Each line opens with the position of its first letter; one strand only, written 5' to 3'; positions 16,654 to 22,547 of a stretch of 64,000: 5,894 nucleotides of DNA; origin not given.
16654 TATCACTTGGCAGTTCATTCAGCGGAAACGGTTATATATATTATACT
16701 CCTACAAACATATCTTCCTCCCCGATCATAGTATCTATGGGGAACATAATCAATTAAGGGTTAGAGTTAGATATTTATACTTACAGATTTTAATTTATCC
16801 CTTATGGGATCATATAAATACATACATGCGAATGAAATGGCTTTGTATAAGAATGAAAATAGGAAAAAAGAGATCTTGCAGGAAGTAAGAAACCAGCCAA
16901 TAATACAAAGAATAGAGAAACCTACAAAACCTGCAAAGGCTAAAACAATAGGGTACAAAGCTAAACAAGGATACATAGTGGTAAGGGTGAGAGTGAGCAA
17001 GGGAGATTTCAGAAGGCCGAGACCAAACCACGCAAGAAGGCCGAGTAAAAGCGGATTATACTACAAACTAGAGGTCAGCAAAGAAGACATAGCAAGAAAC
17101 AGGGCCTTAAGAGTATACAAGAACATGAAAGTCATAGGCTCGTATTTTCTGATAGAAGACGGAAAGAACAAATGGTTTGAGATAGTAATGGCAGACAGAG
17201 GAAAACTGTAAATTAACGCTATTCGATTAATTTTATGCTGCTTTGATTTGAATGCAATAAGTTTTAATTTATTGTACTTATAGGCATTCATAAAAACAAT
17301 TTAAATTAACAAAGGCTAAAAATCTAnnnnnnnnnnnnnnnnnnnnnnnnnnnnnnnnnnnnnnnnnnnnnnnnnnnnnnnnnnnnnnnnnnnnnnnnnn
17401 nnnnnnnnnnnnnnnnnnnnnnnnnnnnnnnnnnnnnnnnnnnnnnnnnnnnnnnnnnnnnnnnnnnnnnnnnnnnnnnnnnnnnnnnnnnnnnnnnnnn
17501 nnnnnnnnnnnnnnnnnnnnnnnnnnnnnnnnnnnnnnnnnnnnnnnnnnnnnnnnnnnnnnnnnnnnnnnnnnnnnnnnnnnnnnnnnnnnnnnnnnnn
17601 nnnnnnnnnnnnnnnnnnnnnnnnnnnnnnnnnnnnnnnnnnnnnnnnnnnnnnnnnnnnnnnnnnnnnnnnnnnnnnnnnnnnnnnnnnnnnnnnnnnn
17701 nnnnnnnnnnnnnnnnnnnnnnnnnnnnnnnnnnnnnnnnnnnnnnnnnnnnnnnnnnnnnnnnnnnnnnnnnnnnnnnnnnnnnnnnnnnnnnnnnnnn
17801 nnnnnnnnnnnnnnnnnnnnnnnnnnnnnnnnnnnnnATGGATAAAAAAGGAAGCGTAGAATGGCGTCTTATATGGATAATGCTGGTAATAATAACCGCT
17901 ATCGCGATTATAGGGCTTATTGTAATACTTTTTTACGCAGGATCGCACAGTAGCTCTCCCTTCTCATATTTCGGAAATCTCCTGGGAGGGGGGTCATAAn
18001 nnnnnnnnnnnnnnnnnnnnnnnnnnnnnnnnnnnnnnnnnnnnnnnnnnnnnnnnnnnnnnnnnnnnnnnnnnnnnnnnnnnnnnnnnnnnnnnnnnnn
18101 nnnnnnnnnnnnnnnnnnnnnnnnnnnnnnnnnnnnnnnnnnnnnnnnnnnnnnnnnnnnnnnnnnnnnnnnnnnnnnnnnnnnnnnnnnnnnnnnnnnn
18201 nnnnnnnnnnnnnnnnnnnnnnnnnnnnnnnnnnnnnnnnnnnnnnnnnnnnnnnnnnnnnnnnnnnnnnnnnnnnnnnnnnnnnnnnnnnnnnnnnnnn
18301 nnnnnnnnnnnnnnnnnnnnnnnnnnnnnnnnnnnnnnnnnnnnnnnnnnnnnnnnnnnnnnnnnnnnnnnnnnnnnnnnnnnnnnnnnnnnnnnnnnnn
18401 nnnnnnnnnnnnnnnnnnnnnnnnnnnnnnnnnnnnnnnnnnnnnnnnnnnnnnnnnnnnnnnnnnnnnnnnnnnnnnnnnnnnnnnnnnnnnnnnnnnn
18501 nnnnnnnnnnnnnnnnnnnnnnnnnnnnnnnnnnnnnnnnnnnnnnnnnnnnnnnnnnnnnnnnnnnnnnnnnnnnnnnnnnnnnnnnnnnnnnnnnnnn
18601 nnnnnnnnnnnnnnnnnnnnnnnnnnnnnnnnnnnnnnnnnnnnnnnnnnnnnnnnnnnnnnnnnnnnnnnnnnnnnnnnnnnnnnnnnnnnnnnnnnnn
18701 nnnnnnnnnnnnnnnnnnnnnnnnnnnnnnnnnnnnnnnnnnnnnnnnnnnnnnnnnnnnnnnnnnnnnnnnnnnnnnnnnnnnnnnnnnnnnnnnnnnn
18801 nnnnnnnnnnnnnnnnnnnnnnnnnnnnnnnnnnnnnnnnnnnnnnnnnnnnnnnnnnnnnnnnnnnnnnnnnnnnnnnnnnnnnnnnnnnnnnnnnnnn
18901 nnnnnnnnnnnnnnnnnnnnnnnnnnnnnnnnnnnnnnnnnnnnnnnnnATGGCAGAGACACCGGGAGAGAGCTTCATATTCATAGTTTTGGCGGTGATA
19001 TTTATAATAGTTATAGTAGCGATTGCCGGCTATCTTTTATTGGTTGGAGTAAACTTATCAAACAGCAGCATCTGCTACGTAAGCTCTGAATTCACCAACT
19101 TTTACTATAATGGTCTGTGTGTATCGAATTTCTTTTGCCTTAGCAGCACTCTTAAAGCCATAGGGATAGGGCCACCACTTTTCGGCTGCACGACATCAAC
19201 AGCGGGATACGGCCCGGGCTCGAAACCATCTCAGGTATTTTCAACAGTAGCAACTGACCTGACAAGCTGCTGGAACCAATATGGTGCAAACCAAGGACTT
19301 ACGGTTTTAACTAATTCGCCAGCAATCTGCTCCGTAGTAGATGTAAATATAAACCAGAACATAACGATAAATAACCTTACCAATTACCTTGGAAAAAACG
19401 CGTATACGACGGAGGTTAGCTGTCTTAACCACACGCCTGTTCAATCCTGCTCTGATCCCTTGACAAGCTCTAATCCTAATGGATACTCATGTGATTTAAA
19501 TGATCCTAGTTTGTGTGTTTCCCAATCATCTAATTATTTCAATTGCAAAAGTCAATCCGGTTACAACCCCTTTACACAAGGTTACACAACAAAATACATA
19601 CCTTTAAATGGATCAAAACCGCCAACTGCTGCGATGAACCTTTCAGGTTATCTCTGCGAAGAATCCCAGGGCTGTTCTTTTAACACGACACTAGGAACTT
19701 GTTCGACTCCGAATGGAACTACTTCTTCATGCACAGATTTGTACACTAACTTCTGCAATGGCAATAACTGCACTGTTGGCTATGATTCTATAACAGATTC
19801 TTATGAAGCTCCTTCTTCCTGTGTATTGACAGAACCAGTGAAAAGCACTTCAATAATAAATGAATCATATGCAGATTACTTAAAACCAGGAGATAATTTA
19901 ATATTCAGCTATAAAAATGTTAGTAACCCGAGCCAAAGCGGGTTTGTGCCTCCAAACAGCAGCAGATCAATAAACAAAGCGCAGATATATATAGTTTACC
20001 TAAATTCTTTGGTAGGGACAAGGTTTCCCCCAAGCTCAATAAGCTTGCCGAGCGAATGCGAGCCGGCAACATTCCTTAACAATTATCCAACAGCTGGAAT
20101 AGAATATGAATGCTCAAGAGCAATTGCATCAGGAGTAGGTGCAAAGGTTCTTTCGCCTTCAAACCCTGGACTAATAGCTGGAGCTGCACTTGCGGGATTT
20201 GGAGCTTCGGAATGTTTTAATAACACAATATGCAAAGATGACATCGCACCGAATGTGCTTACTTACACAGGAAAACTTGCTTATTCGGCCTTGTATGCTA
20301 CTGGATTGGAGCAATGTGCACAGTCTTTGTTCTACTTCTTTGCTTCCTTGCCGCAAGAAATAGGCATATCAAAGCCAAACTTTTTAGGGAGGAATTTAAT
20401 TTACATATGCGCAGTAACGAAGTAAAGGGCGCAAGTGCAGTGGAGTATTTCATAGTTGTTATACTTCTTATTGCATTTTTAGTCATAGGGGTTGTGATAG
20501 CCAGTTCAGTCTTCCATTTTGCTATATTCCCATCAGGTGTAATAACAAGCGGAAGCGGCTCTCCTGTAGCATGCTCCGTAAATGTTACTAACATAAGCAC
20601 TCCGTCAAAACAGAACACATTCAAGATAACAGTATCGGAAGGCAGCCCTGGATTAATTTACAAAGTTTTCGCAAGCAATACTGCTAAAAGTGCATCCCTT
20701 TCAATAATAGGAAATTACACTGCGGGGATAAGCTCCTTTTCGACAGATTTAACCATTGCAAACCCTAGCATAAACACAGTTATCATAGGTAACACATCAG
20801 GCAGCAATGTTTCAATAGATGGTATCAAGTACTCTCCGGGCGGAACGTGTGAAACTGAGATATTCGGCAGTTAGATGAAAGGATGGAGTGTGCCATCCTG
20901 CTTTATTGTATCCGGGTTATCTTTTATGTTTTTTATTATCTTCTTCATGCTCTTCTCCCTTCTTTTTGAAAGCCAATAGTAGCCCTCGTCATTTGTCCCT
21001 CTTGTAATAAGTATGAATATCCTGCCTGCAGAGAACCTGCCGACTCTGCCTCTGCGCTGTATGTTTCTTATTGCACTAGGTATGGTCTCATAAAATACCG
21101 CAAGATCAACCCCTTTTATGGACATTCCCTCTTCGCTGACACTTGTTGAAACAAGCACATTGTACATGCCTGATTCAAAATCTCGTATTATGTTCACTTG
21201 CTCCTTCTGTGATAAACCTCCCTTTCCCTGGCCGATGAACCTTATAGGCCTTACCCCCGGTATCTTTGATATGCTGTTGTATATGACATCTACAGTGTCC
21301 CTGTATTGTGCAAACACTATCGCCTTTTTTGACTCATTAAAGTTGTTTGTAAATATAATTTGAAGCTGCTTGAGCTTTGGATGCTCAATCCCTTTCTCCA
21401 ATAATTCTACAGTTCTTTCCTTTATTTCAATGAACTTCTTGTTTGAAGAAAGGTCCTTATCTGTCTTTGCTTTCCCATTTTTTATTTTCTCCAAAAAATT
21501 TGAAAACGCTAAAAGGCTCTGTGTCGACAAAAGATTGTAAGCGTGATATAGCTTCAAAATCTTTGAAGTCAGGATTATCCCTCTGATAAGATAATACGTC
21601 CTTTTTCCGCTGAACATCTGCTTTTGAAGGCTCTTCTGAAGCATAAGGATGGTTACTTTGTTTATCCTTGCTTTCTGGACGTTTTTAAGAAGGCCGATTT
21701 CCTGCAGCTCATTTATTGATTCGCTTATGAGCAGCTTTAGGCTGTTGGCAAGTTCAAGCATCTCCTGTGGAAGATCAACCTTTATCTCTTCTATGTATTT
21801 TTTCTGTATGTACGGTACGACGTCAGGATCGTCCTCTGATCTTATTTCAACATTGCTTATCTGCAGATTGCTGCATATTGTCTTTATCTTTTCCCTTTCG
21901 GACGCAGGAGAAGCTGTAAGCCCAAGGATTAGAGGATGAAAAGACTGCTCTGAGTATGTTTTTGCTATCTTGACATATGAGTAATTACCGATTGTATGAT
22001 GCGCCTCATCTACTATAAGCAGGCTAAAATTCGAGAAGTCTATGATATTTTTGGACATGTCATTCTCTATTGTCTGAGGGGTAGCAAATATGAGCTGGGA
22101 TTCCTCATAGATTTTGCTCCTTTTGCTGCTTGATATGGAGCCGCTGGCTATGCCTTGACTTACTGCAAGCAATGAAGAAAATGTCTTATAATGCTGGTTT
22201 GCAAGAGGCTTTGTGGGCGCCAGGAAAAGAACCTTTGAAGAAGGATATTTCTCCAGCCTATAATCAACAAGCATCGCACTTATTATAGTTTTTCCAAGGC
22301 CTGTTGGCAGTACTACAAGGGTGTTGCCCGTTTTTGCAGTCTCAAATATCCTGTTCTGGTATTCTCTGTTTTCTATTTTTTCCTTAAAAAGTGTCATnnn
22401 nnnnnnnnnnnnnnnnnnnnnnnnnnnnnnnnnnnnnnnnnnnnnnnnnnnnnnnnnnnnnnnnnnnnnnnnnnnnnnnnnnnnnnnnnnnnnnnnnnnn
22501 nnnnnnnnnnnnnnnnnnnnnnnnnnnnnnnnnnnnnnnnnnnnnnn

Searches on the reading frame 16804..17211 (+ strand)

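Call 16: search_protein_families(library=pfam, proteins=[window:16804-17211:+], max_evalue=0.1)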
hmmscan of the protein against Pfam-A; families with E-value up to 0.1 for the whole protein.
window:16804-17211:+ (135 aa): 2 families
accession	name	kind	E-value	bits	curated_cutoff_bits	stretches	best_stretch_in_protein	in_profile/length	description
PF00827.22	Ribosomal_L15e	-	3.7e-34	118.5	27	1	4-132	3-136/191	Ribosomal L15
PF14489.11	QueF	-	0.058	14.1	27.3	1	6-67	16-77/81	QueF-like protein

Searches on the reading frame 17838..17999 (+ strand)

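Call 16: search_protein_families(library=pfam, proteins=[window:17838-17999:+], max_evalue=0.1)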
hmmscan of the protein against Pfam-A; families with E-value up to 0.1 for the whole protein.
window:17838-17999:+ (53 aa): 1 family
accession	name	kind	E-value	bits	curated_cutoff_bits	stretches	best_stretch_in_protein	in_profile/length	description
PF10717.14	ODV-E18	-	0.033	14.5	28.1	1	14-41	26-56/87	Occlusion-derived virus envelope protein ODV-E18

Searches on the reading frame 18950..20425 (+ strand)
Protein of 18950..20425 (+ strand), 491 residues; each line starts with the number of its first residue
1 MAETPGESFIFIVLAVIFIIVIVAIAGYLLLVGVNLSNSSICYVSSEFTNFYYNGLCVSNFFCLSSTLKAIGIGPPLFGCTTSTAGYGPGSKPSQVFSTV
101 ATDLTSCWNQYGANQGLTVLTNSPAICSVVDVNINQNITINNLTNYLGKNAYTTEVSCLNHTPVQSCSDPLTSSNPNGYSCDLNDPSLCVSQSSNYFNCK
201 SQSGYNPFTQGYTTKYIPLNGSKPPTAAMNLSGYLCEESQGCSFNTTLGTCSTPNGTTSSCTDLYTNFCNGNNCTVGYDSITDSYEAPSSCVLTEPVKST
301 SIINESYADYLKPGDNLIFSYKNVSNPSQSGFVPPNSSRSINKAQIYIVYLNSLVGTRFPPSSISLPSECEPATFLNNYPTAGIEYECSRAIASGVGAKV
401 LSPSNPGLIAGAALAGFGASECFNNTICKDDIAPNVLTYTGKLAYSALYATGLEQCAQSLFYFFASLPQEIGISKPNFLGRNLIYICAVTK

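Call 16: search_protein_families(library=pfam, proteins=[window:18950-20425:+], max_evalue=0.1)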
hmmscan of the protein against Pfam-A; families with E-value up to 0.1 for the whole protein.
window:18950-20425:+ (491 aa): 0 families

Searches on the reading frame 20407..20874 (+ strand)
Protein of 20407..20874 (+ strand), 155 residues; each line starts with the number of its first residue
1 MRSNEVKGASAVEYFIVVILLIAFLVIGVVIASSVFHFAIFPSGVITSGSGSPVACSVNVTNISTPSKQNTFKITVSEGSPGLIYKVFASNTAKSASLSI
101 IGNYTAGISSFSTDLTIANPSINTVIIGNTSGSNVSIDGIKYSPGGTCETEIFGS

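Call 16: search_protein_families(library=pfam, proteins=[window:20407-20874:+], max_evalue=0.1)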
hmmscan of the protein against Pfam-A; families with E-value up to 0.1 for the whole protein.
window:20407-20874:+ (155 aa): 0 families

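Call 73: find_homologous_proteins(query=window:20407-20871:+, max_evalue=0.001)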
Query window:20407-20871:+ (155 aa): 24 proteins with E <= 0.001 among 78 candidates.
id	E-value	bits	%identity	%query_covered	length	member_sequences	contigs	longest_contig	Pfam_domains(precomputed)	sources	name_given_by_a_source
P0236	2.0e-87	308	100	100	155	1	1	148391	-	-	-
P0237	1.3e-80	286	90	100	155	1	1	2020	-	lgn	-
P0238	3.2e-80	285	90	100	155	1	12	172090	-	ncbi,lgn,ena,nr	ncbi:MAG: hypothetical protein M1580_00655 [Candidatus Parvarchaeota archaeon]|nr:hypothetical prote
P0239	2.1e-78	279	90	100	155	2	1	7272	-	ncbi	-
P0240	3.1e-74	265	88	97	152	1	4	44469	-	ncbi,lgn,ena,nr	ncbi:hypothetical protein M1494_02670 [Candidatus Parvarchaeota archaeon]|nr:hypothetical protein [C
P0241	3.8e-73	262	82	100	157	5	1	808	-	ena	-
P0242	8.8e-72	258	83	99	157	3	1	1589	-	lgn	-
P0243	2.2e-71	256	80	100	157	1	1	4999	-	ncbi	ncbi:MAG: hypothetical protein QXL94_03865 [Candidatus Parvarchaeum sp.]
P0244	5.0e-71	255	81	100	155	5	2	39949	-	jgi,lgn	-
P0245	8.5e-71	254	90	91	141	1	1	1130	-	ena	-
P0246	7.5e-70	251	80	100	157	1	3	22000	-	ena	-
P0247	4.6e-67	242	76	100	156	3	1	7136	-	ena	-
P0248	6.3e-67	242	78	100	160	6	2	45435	-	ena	-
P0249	3.6e-66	239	77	100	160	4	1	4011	-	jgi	-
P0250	7.9e-64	232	73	100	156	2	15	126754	-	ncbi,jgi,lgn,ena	jgi:hypothetical protein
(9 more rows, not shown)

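Call 80: predict_structure(alignment_id=A6)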
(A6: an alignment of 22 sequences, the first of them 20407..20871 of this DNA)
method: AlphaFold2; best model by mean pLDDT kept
length: 155 residues; sequences in the alignment: 22
mean_pLDDT: 78.2   pTM: 0.57
mean pLDDT of the five models: 78.2, 73.8, 63.6, 61.8, 61.1
residues with pLDDT >= 90: 45; 70-90: 68; 50-70: 29; < 50: 13
segments of 3 or more residues with pLDDT < 50: 44-48
pLDDT, mean of each block of 10 residues (from residue 1): 53 87 90 65 48 84 91 91 87 84 88 91 84 54 75 80
secondary structure, 60 per line:
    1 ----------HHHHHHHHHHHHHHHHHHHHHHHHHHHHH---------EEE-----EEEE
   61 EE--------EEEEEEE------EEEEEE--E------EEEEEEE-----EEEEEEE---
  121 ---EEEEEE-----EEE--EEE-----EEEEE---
elements in order: H11-39 E49-51 E57-62 E71-77 E84-89 E99-105 E111-117 E124-129 E135-137 E140-142 E148-152

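Call 82: fold_search(model_id=the predicted structure, library=pdb)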
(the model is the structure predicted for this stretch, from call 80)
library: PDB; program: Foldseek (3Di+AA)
matches with E <= 10: 1176; with E <= 0.001: 0
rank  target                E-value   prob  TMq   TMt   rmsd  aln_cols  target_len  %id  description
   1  2dn7_MODEL_1_A        6.3e-03  1.00  0.37  0.50   5.6       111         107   17  Solution structures of the 6th fn3 domain of human receptor-type tyrosine-protein phosphatase F (released 2006-10-25)
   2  3b8y_A                1.1e-02  0.99  0.34  0.20   5.7       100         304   13  Crystal Structure of Pectate Lyase PelI from Erwinia chrysanthemi in complex with tetragalacturonic acid (released 2008-04-29)
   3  3b4n_A                1.1e-02  0.99  0.34  0.19   6.5       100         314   13  Crystal Structure Analysis of Pectate Lyase PelI from Erwinia chrysanthemi (released 2008-04-29)
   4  7uwn_C                1.1e-02  0.97  0.35  0.23   7.3       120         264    4  Structure of the IL-17A-IL-17RA-IL-17RC ternary complex (released 2022-07-27)
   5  7y5r                  1.2e-02  0.98  0.34  0.46   5.8       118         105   17  Crystal structure of sDscam FNIII2 domain, isoform alpha7 (released 2023-05-24)
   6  3b8y_B                1.4e-02  0.99  0.34  0.19   6.2        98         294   11  Crystal Structure of Pectate Lyase PelI from Erwinia chrysanthemi in complex with tetragalacturonic acid (released 2008-04-29)
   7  4u4b                  1.5e-02  0.99  0.34  0.18   6.2        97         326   20  Crystal Structure of Pectate Lyase Pel3 from Pectobacterium carotovorum with one monomer in the A.U. (released 2015-08-05)
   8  2nnc_B                1.7e-02  1.00  0.39  0.50   4.8       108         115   14  Structure of the sulfur carrier protein SoxY from Chlorobium limicola f thiosulfatophilum (released 2007-03-13)
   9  4u49_B                1.8e-02  0.99  0.33  0.18   5.3        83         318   17  Crystal structure of Pectate Lyase Pel3 from Pectobacterium carotovorum with two monomers in the A.U (released 2015-08-05)
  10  5uea_D                2.0e-02  0.77  0.26  0.29   5.9        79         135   19  Structure of antigen-Fab complex with Histone chaperone ASF1 (released 2018-01-10)
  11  8f0m_B                2.1e-02  1.00  0.39  0.60   4.4       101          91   10  Monobody 12D5 bound to KRAS(G12D) (released 2023-07-19)
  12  3b83_H                2.2e-02  0.99  0.38  0.57   4.9       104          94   16  Computer-Based Redesign of a beta Sandwich Protein Suggests that Extensive Negative Design Is Not Required for De Novo (released 2008-11-04)
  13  5v4n_C                2.4e-02  0.87  0.31  0.26   5.8       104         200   20  Structure of HLA-DR1 with bound alpha3(135-145) peptide (released 2017-05-03)
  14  5oc7_C                2.5e-02  0.99  0.37  0.56   5.0       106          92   13  Crystal structure of the pleckstrin-homology domain of Bcr-Abl in complex with monobody Mb(Bcr-PH_4). (released 2017-12-27)
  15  5dft_B                2.6e-02  0.99  0.37  0.58   4.8        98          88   11  Structure of the Eleventh Type III Domain from Human Fibronectin (released 2016-09-14)
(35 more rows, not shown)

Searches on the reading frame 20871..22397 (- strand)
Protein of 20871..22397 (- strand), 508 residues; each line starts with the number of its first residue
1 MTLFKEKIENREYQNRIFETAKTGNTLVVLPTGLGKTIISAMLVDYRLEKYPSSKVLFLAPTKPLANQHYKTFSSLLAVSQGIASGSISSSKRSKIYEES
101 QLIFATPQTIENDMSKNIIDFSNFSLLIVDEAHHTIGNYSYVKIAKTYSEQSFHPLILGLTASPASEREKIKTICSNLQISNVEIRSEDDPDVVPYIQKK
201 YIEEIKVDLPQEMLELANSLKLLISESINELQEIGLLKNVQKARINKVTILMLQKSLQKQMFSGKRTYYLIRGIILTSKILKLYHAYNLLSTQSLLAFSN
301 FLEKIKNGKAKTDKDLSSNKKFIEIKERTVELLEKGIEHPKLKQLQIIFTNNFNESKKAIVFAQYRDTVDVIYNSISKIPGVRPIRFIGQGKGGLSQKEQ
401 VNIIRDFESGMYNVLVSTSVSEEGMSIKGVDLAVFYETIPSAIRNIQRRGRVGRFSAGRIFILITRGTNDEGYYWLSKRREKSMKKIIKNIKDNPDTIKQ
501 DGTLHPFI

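Call 3: search_protein_families(library=pfam, proteins=[window:20871-22397:-], max_evalue=1)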
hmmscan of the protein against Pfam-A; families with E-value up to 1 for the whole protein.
window:20871-22397:- (508 aa): 10 families
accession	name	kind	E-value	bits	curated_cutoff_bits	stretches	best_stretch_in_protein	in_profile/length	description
PF04851.21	ResIII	-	1.2e-26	94.1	22.5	1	9-165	3-163/164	Type III restriction enzyme, res subunit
PF00270.35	DEAD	-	5.7e-24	85.2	26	1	12-169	2-165/167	DEAD/DEAH box helicase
PF00271.37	Helicase_C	-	8.4e-19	68.3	23.5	1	346-455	7-109/110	Helicase conserved C-terminal domain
PF21210.2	RNA_helicase_helical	-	3.7e-10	40.3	27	1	224-322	4-103/108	Putative ATP-dependent RNA helicase, helical bundle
PF18766.7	SWI2_SNF2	-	1.5e-07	31.7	26.7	1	27-195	22-187/221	SWI2/SNF2 ATPase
PF10007.15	DUF2250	-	0.044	14.3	24.4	1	200-248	15-63/93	Uncharacterized protein conserved in archaea (DUF2250)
PF05223.17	MecA_N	-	0.046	14.4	22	0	297-374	5-82/117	NTF2-like N-terminal transpeptidase domain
PF13086.12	AAA_11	-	0.053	13.7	27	1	90-132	183-222/257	AAA domain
PF22590.2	Cas3-like_C_2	-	0.11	13.2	27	1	411-455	63-104/106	CRISPR-associated nuclease/helicase Cas3, C-terminal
PF13245.12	AAA_19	-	0.22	12.1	25.1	1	18-132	6-99/134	AAA domain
